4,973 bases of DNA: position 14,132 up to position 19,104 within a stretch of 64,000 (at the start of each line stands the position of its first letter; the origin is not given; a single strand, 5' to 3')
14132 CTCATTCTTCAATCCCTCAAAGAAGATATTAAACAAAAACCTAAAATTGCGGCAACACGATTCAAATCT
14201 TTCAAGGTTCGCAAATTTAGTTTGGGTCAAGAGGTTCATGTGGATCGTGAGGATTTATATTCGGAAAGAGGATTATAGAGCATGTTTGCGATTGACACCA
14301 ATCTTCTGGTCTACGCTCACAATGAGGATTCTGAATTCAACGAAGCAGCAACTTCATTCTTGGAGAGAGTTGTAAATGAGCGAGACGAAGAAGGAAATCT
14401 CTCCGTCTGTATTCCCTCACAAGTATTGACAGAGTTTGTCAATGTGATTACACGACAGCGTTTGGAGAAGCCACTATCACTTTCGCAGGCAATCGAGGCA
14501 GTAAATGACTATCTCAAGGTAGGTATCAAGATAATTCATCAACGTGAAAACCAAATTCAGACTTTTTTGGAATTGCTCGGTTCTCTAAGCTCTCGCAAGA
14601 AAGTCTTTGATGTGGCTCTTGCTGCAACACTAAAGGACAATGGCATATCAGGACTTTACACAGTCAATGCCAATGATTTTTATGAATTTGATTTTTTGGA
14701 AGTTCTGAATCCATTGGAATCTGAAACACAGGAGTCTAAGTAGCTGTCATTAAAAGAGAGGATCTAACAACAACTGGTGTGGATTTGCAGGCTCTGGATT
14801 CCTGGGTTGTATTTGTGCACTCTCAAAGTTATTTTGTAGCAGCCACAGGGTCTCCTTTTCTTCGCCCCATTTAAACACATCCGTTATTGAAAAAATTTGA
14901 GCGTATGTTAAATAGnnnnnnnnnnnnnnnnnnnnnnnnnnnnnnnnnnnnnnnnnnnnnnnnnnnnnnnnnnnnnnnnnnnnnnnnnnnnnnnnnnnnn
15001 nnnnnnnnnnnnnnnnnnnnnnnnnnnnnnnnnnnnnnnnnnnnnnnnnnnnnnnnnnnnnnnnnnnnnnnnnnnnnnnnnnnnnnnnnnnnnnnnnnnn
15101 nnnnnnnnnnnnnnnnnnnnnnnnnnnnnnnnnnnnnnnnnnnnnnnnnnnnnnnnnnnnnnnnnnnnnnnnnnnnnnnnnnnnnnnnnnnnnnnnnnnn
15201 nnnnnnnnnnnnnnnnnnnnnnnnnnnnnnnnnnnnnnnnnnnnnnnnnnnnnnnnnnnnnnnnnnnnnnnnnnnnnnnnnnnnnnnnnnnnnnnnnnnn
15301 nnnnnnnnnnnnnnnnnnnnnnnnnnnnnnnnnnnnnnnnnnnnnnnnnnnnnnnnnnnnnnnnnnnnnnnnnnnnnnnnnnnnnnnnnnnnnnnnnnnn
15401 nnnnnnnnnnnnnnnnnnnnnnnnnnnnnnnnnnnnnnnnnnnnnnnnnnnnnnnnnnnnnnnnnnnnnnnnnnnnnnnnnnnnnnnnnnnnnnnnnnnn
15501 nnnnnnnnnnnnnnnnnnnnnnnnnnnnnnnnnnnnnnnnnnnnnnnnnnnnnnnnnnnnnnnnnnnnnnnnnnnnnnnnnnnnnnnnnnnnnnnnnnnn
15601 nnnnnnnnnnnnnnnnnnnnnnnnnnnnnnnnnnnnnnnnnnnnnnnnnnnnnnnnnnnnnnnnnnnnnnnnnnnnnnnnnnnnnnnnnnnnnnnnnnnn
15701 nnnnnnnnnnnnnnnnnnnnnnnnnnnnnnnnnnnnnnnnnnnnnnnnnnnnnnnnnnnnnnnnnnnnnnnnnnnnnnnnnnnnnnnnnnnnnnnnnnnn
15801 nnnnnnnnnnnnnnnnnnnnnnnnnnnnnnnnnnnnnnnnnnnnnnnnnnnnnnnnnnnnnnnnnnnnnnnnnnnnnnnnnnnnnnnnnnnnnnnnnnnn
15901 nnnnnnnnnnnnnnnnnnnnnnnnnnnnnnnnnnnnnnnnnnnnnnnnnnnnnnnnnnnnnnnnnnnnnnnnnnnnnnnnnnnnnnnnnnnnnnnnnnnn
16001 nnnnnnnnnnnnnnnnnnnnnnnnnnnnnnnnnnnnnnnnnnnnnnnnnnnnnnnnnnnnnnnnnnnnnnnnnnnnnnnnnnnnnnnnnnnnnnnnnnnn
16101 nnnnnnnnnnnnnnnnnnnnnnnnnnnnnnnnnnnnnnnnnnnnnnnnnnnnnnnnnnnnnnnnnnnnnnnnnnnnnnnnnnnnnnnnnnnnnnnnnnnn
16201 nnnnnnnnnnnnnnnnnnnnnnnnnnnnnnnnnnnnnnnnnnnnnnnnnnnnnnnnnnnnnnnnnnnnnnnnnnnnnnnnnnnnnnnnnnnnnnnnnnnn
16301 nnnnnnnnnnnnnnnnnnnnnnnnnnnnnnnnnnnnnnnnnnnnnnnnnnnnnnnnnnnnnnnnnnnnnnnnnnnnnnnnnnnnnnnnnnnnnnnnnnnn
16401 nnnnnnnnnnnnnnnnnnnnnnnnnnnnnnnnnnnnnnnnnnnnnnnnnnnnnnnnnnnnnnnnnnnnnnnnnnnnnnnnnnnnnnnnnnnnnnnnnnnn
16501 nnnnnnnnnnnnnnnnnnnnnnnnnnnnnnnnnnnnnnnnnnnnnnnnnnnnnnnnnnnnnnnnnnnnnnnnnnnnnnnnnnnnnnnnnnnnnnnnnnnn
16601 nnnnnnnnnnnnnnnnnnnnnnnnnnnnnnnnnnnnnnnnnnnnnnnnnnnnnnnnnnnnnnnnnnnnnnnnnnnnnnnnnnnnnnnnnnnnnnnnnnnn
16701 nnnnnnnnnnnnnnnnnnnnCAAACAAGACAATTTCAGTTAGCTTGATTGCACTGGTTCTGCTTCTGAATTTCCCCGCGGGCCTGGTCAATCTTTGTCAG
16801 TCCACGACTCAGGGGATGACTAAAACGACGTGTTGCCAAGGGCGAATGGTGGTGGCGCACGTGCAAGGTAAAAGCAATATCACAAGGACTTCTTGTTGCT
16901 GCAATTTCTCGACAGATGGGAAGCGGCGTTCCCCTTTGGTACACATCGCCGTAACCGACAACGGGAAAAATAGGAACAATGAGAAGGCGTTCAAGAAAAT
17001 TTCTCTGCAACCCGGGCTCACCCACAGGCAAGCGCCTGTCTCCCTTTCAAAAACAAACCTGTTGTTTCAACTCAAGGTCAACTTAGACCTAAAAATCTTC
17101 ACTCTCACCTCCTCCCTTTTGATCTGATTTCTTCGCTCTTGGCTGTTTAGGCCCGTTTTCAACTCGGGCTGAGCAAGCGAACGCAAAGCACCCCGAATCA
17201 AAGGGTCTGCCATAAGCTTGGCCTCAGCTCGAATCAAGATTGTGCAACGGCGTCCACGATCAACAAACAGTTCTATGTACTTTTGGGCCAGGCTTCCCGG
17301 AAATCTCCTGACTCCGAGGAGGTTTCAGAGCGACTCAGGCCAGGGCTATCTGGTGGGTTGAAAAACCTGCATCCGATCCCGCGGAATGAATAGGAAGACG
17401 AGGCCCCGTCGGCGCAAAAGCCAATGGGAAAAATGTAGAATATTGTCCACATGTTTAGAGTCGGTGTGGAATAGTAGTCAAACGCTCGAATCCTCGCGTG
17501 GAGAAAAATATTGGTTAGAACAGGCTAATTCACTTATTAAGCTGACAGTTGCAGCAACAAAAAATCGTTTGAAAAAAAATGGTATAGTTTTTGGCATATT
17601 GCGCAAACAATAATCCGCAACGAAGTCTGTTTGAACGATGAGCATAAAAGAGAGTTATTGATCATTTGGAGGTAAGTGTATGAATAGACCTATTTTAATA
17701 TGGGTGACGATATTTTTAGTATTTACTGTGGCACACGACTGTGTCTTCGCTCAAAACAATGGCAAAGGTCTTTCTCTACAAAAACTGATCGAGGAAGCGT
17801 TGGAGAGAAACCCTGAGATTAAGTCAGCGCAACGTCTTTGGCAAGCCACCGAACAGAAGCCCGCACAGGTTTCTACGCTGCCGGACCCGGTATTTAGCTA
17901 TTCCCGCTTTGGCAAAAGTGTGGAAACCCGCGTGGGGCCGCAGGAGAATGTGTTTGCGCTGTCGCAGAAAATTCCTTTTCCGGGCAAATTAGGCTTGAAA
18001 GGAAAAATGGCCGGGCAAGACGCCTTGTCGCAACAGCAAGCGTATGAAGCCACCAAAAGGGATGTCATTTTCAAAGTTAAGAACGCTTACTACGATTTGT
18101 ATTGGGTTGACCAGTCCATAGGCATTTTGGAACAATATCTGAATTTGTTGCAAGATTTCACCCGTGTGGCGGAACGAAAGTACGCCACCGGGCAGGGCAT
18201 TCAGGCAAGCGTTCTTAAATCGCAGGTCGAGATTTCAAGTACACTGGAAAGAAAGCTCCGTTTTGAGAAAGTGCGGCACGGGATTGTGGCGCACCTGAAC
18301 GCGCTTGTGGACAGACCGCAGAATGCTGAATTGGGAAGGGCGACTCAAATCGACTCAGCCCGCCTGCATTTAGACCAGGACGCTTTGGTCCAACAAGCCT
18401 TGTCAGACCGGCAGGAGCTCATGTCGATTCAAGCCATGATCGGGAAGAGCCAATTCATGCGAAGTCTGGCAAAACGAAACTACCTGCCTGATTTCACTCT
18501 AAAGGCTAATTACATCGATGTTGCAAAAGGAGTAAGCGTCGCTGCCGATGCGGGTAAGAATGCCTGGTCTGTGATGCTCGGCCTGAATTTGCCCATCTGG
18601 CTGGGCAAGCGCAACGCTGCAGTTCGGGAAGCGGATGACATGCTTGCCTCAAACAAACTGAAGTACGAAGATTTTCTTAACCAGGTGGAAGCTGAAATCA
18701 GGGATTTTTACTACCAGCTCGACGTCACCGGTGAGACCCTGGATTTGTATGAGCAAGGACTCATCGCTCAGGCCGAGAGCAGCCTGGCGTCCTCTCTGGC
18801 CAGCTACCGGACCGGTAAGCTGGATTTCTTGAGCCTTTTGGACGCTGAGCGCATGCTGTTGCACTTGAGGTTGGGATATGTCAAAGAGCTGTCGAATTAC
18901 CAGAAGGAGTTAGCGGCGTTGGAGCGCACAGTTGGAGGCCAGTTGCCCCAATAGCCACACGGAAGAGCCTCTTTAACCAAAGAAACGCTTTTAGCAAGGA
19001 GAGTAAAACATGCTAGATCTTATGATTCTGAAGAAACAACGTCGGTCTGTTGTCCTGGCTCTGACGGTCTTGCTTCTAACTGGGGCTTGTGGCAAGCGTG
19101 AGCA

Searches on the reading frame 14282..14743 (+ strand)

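Call 7: search_protein_families(library=pfam, proteins=[window:14282-14743:+], max_evalue=0.0001)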
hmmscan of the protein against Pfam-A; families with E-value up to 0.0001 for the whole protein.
window:14282-14743:+ (153 aa): 2 families
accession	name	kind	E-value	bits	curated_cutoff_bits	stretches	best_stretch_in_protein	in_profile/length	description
PF01850.27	PIN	-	1e-06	29.8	23.6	1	4-138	3-119/120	PIN domain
PF16289.11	PIN_12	-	1.5e-05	25.9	32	1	4-105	3-96/172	PIN domain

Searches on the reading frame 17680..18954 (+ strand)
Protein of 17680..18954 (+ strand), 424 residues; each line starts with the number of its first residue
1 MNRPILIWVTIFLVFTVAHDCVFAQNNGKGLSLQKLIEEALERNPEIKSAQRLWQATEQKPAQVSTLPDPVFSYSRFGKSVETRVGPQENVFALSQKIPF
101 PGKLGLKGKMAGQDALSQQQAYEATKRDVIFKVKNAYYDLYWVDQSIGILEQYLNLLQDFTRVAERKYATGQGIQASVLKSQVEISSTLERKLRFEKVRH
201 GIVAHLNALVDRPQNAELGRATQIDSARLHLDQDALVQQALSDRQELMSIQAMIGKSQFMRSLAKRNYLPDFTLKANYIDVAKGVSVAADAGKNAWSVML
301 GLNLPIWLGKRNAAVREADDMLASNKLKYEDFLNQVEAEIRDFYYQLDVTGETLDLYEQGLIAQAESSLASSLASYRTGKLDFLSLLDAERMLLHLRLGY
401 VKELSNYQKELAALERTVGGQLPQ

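Call 6: search_protein_families(library=pfam, proteins=[window:17680-18954:+], max_evalue=0.0001)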
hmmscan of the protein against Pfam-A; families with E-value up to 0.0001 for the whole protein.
window:17680-18954:+ (424 aa): 1 family
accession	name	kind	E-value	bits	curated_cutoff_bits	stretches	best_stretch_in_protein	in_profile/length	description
PF02321.23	OEP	-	1.1e-42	146.4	22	2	234-419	2-187/187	Outer membrane efflux protein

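Call 40: search_protein_families(library=ncbifam, proteins=[window:17680-18954:+], max_evalue=0.001)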
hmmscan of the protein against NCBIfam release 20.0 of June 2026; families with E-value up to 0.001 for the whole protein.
window:17680-18954:+ (424 aa): 7 families
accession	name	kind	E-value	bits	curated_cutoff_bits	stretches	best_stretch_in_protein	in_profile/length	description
TIGR01844.1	type_I_sec_TolC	subfamily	3.5e-23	82.3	225.15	1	31-419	3-398/414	TolC family outer membrane protein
TIGR01845.1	outer_NodT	subfamily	1.4e-17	63.7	210.05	1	33-420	59-459/460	efflux transporter outer membrane subunit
NF007002.0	PRK09465.1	equivalog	4.5e-09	35.3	495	1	234-394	233-399/460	outer membrane channel protein TolC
NF045679.1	DiMtlExpIhpA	equivalog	8.4e-09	34.6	650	1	20-420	20-414/424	divalent metal ion exporter subunit IhpA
NF033143.1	efflux_OM_AdeK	equivalog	4.7e-07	28.9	900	1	111-393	150-433/480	multidrug efflux RND transporter AdeIJK outer membrane channel subunit AdeK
NF047721.1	ToxDrgExpTdeA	equivalog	1.6e-06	27.3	550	1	118-349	150-381/455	toxin/drug exporter TdeA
NF033142.1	efflux_OM_AdeC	exception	3.9e-06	25.7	975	1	110-392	149-432/465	multidrug efflux RND transporter AdeABC outer membrane channel subunit AdeC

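Call 44: find_related_loci(query=window:17680-18954:+, collection=metagenome_contigs, flank=3000)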
Query window:17680-18954:+ (424 aa) in metagenome_contigs; peptide patterns used: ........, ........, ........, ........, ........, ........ (x = any residue, [..] = any of these).
184 stretches matched a pattern, but none encodes a relative of the query by tblastn (E <= 1e-3).
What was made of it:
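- Tried and rejected: Metagenome search with the cusC-like protein to test promoter conservation found no relatives (call 44).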
